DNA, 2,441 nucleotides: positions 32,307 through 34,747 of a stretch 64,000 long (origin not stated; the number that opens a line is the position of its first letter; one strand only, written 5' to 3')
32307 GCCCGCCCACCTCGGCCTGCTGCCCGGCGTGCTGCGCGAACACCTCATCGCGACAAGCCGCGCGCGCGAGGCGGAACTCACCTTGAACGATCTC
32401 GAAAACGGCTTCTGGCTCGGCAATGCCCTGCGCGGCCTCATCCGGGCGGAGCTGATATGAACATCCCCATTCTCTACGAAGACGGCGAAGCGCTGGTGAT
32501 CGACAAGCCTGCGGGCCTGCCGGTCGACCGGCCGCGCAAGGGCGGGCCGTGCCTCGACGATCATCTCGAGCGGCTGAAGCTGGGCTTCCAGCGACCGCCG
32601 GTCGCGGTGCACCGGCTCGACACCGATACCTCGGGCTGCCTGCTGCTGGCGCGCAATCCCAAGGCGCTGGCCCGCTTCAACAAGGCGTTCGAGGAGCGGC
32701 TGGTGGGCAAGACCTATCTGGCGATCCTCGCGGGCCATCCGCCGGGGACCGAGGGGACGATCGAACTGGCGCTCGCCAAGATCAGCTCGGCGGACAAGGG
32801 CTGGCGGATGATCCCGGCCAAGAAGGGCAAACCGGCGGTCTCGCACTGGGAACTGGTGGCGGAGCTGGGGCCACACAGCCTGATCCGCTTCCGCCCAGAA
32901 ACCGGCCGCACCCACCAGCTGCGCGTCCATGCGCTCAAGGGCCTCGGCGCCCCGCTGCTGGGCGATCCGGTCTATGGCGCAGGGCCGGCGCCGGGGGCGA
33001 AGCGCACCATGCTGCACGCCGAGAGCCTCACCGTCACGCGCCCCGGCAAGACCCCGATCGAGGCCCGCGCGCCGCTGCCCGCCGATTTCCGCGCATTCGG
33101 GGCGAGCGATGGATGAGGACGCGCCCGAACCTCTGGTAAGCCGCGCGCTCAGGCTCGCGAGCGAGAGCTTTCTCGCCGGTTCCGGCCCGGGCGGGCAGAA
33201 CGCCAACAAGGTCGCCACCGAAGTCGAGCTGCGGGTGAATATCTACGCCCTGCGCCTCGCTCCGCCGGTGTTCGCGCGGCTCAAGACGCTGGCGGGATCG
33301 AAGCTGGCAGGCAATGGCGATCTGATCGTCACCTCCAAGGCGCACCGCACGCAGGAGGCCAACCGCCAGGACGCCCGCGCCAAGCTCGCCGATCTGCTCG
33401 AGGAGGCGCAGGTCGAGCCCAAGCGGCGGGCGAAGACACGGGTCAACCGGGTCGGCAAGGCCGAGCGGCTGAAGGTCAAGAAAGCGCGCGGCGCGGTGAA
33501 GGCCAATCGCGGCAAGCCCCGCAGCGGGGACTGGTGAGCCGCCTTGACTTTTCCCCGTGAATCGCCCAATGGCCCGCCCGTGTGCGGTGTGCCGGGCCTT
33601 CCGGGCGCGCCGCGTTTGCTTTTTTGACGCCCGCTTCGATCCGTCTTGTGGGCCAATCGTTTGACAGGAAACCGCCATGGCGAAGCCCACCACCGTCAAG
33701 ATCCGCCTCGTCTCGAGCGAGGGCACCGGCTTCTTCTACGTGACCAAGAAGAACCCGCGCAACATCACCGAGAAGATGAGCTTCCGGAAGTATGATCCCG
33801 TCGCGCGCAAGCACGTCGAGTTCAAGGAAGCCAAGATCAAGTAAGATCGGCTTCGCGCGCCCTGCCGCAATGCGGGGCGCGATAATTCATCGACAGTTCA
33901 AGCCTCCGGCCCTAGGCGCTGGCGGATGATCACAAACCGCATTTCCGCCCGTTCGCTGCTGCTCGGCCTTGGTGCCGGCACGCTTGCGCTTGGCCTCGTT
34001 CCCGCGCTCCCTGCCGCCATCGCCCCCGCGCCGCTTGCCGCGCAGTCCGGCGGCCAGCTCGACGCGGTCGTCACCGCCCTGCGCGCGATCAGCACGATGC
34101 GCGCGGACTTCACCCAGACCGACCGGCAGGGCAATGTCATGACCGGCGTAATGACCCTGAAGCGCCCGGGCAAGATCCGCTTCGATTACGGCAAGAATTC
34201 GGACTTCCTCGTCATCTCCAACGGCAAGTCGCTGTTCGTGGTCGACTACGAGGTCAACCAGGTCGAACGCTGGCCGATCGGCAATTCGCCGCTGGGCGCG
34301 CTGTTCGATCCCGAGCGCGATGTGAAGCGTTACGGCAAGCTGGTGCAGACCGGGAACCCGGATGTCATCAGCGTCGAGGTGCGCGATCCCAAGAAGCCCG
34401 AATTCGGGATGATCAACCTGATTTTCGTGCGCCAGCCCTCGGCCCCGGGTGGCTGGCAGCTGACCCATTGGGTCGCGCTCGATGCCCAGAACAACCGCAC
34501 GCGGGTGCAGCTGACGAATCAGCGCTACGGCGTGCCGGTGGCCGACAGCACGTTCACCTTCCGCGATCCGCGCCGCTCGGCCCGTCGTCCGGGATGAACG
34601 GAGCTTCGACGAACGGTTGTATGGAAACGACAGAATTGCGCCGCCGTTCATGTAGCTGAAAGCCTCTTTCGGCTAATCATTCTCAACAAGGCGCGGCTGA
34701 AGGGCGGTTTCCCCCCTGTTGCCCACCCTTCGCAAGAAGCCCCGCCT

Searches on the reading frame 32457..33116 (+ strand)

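Call 67: search_protein_families(library=pfam, proteins=[window:32457-33116:+], max_evalue=0.001)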
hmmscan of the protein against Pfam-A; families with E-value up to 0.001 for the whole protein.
window:32457-33116:+ (219 aa): 1 family
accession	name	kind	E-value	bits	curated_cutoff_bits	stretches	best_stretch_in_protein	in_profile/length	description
PF00849.27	PseudoU_synth_2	-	4.7e-32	111.8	26.8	1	13-159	3-150/152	RNA pseudouridylate synthase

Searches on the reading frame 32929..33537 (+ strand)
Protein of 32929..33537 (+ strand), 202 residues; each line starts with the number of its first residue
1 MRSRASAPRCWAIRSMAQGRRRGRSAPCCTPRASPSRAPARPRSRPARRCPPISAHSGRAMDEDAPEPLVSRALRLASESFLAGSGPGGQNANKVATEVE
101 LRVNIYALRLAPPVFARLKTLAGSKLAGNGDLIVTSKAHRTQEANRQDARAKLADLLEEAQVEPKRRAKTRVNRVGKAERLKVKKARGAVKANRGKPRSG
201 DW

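Call 67: search_protein_families(library=pfam, proteins=[window:32929-33537:+], max_evalue=0.001)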
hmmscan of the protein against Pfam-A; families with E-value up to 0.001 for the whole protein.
window:32929-33537:+ (202 aa): 1 family
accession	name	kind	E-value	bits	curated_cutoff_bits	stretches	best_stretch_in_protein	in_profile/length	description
PF00472.26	RF-1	-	2.1e-14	53.9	35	1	80-194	15-116/116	RF-1 domain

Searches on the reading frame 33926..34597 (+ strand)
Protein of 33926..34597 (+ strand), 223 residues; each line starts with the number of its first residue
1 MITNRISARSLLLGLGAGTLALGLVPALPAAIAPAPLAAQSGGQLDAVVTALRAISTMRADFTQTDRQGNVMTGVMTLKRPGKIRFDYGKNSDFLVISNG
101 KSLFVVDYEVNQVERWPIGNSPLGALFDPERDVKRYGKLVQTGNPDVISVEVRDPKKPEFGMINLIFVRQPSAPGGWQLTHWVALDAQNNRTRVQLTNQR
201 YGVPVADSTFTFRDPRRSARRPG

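Call 8: search_protein_families(library=pfam, proteins=[window:33926-34597:+])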
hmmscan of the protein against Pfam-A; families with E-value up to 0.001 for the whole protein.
window:33926-34597:+ (223 aa): 1 family
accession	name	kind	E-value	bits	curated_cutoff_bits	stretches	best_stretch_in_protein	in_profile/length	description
PF03548.22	LolA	-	3.7e-22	79.3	23.6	1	55-212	3-164/165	Outer membrane lipoprotein carrier protein LolA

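Call 9: find_related_loci(query=window:33926-34597:+, collection=genome_contigs, flank=3000)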
Query window:33926-34597:+ (223 aa) in genome_contigs; peptide patterns used: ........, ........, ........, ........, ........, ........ (x = any residue, [..] = any of these).
306 stretches matched a pattern; 173 encode a relative of the query (tblastn E <= 1e-3); the best 80 are kept; 80 distinct loci.
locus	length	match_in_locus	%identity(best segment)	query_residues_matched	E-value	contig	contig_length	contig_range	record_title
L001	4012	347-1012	94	6-223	8e-139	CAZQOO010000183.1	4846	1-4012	MAG TPA_asm: uncultured Porphyrobacter sp. isolate SRP319275_co3_9 genome assembly, contig: NODE_16244_length_4846_cov_9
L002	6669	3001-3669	93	1-223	6e-130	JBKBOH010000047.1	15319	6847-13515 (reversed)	MAG: Erythrobacter sp. isolate 21H_026.bin.47 NODE_3187_length_15319_cov_12.328267, whole genome shotgun sequence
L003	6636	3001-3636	88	1-212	5e-124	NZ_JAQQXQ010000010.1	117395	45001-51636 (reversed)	Erythrobacter fulvus strain sf7 contig10, whole genome shotgun sequence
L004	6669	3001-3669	88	1-223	1e-121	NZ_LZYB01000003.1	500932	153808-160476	Erythrobacter dokdonensis DSW-74 DSW74_contig03, whole genome shotgun sequence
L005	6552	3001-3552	97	40-223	1e-119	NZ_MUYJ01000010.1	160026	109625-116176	Erythrobacter tepidarius strain DSM 10594 DSM10594_10_160026, whole genome shotgun sequence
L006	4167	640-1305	80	1-223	2e-120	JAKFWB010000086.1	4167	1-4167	MAG: Porphyrobacter sp. isolate D4_Bin_6 D4_0006029, whole genome shotgun sequence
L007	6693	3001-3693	85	1-223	4e-118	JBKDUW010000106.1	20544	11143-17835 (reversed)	MAG: Erythrobacteraceae bacterium isolate samp_4355_semibin_65 samp_4355_534520, whole genome shotgun sequence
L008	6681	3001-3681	91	1-223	1e-126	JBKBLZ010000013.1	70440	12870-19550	MAG: Erythrobacter sp. isolate 21H_026.bin.34 NODE_13_length_70440_cov_20.993335, whole genome shotgun sequence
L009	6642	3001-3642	82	9-223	3e-117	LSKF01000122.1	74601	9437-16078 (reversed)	Erythrobacteraceae bacterium CCH12-C2 CCH12-C2_contig130, whole genome shotgun sequence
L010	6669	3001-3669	88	1-223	3e-117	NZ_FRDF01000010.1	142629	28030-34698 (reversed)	Erythrobacter sanguineus strain DSM 11032, whole genome shotgun sequence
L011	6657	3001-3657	84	1-219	2e-115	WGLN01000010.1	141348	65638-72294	MAG: Porphyrobacter sp. isolate RI_32 c_000000098021, whole genome shotgun sequence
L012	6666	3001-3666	78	1-223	3e-115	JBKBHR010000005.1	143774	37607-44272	MAG: Erythrobacter cryptus isolate 21I_069.bin.13 NODE_165_length_143774_cov_17.116238, whole genome shotgun sequence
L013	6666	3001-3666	78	1-223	2e-114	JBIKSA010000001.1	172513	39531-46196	MAG: Erythrobacter sp. isolate ME2015-06-19_3300044640_group6_bin157 Rohwer_bin2009_scaffold_18_c1, whole genome shotgun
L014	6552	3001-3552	92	40-223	6e-114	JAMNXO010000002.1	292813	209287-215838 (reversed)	MAG: Erythrobacter sp. isolate gw_gwSRR_metabat.14 gw_C8, whole genome shotgun sequence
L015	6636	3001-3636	80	11-223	2e-112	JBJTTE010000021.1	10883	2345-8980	MAG: Erythrobacter sp. isolate samp_4446_semibin_13 samp_4446_54037, whole genome shotgun sequence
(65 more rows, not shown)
